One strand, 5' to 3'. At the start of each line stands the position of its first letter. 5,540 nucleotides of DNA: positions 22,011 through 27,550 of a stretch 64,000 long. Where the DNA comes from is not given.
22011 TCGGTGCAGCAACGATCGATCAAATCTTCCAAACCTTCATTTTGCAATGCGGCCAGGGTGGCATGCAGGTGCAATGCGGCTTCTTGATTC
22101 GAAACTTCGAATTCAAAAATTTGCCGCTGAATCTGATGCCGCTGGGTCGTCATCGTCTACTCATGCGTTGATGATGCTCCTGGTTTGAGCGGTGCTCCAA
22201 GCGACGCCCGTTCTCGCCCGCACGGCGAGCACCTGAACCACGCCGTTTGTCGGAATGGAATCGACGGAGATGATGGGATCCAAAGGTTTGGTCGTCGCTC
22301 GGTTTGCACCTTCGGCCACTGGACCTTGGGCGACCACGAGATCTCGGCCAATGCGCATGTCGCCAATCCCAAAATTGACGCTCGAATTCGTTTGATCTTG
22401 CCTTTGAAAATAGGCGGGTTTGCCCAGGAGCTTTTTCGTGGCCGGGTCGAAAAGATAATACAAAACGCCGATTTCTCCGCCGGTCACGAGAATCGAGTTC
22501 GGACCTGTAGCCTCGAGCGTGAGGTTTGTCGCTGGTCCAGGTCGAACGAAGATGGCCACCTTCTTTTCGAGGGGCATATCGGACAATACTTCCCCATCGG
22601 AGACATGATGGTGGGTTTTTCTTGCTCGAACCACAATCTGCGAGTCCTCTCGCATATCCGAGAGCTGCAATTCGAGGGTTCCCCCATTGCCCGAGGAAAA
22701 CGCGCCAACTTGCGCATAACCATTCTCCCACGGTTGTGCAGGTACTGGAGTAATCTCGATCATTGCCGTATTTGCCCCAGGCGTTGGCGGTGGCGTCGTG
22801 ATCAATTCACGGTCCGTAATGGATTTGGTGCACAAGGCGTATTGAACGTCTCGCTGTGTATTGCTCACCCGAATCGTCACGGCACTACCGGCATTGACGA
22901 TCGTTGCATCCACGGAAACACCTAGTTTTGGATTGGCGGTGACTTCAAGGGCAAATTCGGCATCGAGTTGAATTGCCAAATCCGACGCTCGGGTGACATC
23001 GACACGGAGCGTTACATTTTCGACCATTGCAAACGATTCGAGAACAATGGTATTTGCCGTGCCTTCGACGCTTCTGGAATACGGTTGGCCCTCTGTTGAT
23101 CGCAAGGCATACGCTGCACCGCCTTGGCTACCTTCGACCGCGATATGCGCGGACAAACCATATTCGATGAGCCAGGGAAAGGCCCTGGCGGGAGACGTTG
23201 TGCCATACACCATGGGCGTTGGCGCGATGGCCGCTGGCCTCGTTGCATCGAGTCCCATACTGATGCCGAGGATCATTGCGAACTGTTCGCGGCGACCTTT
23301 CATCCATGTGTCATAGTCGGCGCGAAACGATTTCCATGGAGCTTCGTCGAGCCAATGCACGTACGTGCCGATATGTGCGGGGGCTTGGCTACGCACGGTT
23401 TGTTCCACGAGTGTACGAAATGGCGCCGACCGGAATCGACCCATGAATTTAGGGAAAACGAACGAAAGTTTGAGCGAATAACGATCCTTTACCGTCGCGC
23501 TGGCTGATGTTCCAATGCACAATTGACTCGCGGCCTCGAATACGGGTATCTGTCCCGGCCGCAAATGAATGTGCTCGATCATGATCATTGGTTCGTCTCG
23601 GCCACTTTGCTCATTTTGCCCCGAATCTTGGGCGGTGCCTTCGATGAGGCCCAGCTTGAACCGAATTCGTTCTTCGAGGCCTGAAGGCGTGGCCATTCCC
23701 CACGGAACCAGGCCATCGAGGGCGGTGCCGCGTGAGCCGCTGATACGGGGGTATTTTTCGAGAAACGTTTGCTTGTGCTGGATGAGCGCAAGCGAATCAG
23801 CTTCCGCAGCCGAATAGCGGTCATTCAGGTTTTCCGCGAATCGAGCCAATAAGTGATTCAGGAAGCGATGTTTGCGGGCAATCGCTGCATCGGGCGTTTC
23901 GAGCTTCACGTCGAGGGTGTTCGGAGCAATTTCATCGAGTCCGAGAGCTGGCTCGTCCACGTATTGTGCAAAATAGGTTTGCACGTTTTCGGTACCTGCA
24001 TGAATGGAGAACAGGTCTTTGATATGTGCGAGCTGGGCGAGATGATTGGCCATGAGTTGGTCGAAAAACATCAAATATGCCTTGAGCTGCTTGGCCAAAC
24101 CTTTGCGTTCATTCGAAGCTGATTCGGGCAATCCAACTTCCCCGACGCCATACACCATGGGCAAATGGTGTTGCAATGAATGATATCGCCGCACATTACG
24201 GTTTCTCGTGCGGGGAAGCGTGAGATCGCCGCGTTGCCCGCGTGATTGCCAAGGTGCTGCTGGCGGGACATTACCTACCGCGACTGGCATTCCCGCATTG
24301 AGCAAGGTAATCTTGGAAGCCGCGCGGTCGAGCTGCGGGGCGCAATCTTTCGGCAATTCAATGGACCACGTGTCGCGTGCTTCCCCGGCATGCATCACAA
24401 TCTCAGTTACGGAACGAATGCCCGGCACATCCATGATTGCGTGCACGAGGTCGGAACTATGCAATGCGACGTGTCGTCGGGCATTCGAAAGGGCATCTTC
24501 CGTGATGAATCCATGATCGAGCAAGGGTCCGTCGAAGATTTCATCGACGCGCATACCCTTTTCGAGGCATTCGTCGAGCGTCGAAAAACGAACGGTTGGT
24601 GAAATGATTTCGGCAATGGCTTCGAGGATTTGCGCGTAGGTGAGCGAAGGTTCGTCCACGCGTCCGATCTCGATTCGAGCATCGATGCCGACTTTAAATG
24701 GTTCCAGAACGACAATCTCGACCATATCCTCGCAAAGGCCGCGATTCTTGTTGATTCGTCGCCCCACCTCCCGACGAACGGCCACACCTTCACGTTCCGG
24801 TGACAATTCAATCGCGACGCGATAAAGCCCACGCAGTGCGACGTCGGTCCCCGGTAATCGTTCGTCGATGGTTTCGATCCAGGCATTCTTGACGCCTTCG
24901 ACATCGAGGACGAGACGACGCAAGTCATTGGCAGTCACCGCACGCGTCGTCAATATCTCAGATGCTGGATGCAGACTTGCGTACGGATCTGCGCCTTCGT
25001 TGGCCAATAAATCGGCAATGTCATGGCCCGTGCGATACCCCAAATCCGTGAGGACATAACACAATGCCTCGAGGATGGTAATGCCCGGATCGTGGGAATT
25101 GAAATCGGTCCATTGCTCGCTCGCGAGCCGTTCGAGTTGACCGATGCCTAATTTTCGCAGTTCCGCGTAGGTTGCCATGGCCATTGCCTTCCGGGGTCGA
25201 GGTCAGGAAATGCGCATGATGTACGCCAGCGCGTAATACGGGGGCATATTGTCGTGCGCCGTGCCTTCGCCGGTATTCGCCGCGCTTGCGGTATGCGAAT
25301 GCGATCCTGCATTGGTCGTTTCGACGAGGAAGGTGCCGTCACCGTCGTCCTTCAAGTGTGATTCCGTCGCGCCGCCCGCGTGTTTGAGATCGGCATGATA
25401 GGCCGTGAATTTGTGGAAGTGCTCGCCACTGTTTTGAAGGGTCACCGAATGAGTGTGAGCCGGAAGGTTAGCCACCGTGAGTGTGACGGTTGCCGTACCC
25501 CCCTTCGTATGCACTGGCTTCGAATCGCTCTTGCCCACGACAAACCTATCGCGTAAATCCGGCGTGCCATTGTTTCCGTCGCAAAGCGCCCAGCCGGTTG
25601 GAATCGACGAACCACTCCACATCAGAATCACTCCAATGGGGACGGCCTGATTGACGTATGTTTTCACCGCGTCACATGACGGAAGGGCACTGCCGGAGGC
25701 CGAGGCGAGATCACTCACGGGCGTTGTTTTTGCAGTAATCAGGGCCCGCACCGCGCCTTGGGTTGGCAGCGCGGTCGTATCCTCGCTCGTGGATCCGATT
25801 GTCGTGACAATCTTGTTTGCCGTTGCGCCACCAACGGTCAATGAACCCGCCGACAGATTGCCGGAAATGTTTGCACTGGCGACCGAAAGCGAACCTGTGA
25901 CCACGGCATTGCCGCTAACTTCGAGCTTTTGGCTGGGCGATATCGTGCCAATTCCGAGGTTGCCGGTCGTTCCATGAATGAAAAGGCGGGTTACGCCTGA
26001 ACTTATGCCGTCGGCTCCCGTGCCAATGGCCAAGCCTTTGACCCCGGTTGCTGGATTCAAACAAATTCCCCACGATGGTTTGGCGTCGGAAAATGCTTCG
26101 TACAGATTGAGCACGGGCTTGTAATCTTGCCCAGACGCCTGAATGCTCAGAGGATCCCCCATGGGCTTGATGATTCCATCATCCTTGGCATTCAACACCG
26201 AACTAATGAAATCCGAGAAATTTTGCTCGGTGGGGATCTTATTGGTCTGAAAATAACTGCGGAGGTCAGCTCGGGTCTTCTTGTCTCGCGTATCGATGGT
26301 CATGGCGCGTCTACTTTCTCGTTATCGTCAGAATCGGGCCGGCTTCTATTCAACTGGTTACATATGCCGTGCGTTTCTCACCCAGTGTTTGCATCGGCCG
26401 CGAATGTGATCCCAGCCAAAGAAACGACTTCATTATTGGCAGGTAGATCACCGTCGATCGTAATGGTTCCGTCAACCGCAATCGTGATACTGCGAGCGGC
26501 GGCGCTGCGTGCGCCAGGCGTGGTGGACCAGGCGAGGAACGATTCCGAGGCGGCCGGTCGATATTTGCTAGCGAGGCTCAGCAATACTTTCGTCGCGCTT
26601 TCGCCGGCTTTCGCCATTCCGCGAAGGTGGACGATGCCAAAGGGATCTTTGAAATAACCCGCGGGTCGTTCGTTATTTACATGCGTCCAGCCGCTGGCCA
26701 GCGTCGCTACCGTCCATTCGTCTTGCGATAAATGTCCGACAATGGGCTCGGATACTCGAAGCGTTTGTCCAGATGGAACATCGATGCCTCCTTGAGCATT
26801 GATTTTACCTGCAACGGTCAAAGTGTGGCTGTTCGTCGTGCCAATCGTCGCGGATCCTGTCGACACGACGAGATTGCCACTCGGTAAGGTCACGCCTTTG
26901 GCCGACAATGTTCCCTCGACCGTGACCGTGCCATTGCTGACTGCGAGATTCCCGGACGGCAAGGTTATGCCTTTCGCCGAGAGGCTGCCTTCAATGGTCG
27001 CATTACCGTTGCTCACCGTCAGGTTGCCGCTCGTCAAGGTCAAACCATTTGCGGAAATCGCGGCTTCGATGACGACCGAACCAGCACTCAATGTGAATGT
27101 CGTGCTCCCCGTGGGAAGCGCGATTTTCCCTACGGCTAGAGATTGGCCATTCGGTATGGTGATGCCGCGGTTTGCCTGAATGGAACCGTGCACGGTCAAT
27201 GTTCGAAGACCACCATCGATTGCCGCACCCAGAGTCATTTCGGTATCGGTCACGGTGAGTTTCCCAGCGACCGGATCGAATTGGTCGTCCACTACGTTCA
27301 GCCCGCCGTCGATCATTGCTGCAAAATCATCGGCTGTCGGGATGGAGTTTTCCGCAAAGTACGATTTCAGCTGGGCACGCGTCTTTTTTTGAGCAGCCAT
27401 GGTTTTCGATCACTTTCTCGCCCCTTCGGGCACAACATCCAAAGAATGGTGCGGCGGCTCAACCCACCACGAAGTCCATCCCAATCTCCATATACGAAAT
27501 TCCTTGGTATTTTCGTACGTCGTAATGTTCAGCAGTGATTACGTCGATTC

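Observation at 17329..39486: Complete 22-kb extracellular contractile injection system (eCIS) operon with non-canonical layout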

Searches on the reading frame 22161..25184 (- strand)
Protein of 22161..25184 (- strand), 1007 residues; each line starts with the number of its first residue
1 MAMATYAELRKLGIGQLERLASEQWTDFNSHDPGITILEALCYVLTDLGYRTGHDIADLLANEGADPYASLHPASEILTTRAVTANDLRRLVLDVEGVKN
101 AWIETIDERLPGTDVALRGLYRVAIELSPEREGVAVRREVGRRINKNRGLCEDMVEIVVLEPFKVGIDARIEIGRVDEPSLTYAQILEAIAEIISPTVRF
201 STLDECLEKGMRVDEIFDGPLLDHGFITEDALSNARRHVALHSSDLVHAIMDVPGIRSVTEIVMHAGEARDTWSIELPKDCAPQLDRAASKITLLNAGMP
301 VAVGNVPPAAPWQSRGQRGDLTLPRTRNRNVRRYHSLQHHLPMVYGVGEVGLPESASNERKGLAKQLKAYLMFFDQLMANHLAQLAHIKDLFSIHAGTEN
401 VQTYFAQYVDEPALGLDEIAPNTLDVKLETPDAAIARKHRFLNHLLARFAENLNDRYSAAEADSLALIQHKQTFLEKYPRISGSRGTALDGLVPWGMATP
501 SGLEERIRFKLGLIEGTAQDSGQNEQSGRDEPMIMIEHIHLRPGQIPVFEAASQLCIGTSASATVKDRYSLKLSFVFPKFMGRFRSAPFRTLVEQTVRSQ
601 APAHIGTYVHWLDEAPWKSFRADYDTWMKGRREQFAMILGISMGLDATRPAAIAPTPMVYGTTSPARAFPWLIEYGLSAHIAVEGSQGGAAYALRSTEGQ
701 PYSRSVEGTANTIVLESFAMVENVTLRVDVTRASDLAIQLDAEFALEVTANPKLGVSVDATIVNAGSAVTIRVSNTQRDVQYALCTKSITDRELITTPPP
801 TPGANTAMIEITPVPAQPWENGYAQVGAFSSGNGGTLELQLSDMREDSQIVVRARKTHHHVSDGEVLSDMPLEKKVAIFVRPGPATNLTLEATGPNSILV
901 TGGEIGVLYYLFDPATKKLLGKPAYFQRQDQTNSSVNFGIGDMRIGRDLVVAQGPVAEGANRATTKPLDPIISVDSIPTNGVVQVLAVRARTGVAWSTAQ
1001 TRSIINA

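Call 5: search_protein_families(library=pfam, proteins=[window:22161-25184:-], max_evalue=0.01)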
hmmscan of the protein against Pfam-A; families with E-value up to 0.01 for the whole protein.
window:22161-25184:- (1007 aa): 0 families

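Call 15: search_solved_structures(query=window:22161-25184:-, max_evalue=0.1)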
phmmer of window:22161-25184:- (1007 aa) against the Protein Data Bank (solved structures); distinct sequences matched with E-value up to 0.1: 8.
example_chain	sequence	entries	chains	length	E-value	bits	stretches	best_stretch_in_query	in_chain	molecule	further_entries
7b5h_AD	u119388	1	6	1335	1.1e-79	271.6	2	6-513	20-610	All3315 protein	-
9wsz_A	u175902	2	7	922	1.8e-78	267.6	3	102-490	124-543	Baseplate protein Alg12 | The baseplate protein Alg12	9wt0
7aeb_A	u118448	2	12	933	1.8e-78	267.6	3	102-490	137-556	baseplate protein (Algo12)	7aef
9rce_B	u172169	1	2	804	6.4e-30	106.9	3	6-64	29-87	SalCis12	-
6j0n_P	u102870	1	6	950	2.4e-26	95.1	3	114-395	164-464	Pvc12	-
9qgl_a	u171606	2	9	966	2.1e-24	88.7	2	108-513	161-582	Baseplate protein J-like domain-containing protein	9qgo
6rao_J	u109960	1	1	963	1.4e-21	79.3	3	18-117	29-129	Afp12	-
9tsn_A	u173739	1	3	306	0.012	16.7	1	858-921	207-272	Kelch protein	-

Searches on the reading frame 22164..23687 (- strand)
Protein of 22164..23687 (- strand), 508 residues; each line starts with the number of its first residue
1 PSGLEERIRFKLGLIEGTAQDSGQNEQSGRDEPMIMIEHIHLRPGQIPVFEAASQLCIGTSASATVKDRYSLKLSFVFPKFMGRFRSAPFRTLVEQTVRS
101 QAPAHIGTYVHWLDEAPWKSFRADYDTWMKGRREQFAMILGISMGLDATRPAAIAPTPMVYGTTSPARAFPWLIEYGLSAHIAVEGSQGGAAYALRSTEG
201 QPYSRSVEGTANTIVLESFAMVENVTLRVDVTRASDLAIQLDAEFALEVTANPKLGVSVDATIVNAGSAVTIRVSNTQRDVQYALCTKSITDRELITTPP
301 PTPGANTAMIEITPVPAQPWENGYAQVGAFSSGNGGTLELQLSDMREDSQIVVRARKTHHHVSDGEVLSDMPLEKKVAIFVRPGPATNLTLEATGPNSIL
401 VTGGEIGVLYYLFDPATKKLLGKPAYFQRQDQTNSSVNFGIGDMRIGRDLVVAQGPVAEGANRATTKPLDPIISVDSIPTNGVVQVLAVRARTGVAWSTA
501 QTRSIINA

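Call 73: find_homologous_proteins(query=window:22164-23687:-, max_evalue=0.00001)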
Query window:22164-23687:- (508 aa): 2 proteins with E <= 0.00001 among 8000 candidates.
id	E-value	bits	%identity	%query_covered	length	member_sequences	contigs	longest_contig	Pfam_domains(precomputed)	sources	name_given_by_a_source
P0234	4.3e-76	275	88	28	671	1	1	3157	-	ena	-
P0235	3.8e-13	67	26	66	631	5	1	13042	-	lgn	-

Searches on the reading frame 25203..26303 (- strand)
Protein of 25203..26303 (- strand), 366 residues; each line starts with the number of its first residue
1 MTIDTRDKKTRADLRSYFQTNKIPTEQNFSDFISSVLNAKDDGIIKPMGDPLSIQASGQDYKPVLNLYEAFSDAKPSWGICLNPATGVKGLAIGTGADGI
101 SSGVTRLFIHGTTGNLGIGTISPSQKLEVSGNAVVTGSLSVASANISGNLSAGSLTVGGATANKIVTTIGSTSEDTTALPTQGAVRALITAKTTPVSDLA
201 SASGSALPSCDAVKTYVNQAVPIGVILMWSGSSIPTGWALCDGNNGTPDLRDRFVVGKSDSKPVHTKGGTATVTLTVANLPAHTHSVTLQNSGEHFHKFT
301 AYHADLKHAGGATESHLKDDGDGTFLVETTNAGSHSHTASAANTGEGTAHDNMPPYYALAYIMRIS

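Call 5: search_protein_families(library=pfam, proteins=[window:25203-26303:-], max_evalue=0.01)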
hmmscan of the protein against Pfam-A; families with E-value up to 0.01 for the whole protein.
window:25203-26303:- (366 aa): 2 families
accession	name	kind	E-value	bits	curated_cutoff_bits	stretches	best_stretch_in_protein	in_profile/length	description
PF21939.1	Gp10_C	-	4e-07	31.5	27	1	253-364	36-138/139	Baseplate structural protein Gp10, C-terminal domain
PF07484.17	Collar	-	4.7e-05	23.7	24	1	224-245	1-22/57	Phage Tail Collar Domain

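Call 26: search_solved_structures(query=window:25203-26303:-, max_evalue=1)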
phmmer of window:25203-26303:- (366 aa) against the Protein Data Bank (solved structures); distinct sequences matched with E-value up to 1: 7.
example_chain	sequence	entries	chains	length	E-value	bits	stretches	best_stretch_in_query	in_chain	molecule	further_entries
9qgo_A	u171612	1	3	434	8.3e-14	54.7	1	218-365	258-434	Tail fiber protein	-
6ov6_A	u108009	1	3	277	4.7e-12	48.9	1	136-365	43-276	C24 PROTEIN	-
1ocy_A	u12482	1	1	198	0.018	17.4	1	216-245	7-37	BACTERIOPHAGE T4 SHORT TAIL FIBRE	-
9nvx_L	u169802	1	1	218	0.042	16.2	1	208-344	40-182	CI91-Apex1.01 lambda chain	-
8on5_A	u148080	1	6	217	0.061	15.7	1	218-252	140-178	Adenoviral fiber protein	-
8ol4_A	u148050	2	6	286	0.14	14.5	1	111-146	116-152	Cell wall surface anchor family protein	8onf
1pdi_A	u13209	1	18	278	0.18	14.1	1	215-245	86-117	Short tail fiber protein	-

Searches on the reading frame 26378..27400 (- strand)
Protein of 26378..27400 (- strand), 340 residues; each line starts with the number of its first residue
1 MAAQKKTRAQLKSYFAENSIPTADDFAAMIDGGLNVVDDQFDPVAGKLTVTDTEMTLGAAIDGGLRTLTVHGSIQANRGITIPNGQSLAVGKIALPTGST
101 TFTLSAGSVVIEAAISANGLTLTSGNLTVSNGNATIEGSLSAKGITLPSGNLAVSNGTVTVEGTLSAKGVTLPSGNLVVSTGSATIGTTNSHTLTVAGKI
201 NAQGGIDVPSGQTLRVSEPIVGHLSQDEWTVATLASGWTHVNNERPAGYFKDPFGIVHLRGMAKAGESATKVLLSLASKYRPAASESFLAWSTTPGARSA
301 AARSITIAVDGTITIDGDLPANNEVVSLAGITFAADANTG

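Call 5: search_protein_families(library=pfam, proteins=[window:26378-27400:-], max_evalue=0.01)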
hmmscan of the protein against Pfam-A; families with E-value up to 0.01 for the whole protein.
window:26378-27400:- (340 aa): 0 families

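Call 25: search_solved_structures(query=window:26378-27400:-, max_evalue=1)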
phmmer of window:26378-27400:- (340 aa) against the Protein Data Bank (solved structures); distinct sequences matched with E-value up to 1: 3.
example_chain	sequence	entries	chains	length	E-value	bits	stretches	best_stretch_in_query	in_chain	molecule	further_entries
4opw_A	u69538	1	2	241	0.0043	19.5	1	125-202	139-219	Uncharacterized protein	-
9uow_A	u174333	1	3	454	0.056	15.9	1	105-195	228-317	3-phosphoshikimate 1-carboxyvinyltransferase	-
3zpp_A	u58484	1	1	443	0.39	13.1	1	112-204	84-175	CELL WALL SURFACE ANCHOR FAMILY PROTEIN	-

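Call 55: search_protein_families(library=ncbifam, proteins=[window:26378-27400:-], max_evalue=0.01)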
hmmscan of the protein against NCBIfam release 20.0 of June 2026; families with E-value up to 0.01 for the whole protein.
window:26378-27400:- (340 aa): 0 families

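Call 82: predict_structure(protein=window:26378-27400:-)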
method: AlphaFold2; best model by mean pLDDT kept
length: 340 residues; sequences in the alignment: 1
mean_pLDDT: 44.2   pTM: 0.31
mean pLDDT of the five models: 44.2, 43.0, 41.5, 37.4, 37.1
residues with pLDDT >= 90: 0; 70-90: 0; 50-70: 88; < 50: 252
segments of 3 or more residues with pLDDT < 50: 1-6, 18-21, 23-41, 43-45, 51-56, 58-65, 77-79, 96-101, 105-107, 112-119, 121-125, 130-151, 153-158, 162-169, 171-193, 195-207, 209-213, 215-249, 251-258, 282-287, 291-304, 308-311, 318-340
pLDDT, mean of each block of 10 residues (from residue 1): 42 53 46 44 51 44 49 50 53 46 49 45 47 35 33 44 44 43 38 43 45 45 37 32 37 45 50 55 47 42 47 50 36 37
secondary structure, 60 per line:
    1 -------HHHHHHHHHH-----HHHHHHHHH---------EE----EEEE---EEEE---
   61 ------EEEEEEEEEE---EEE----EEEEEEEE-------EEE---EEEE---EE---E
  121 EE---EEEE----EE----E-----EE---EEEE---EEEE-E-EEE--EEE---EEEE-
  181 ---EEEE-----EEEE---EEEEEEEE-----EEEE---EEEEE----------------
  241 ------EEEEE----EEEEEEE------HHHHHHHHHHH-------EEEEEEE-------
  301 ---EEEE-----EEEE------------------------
elements in order: H8-17 H23-31 E47-50 E54-57 E67-76 E80-82 E87-94 E102-104 E108-111 E120-122 E126-129 E151-154 E158-161 E165-167 E170-172 E176-179 E184-187 E193-196 E200-207 E213-216 E220-224 E247-251 E256-262 H269-279 E287-293 E304-307 E313-316
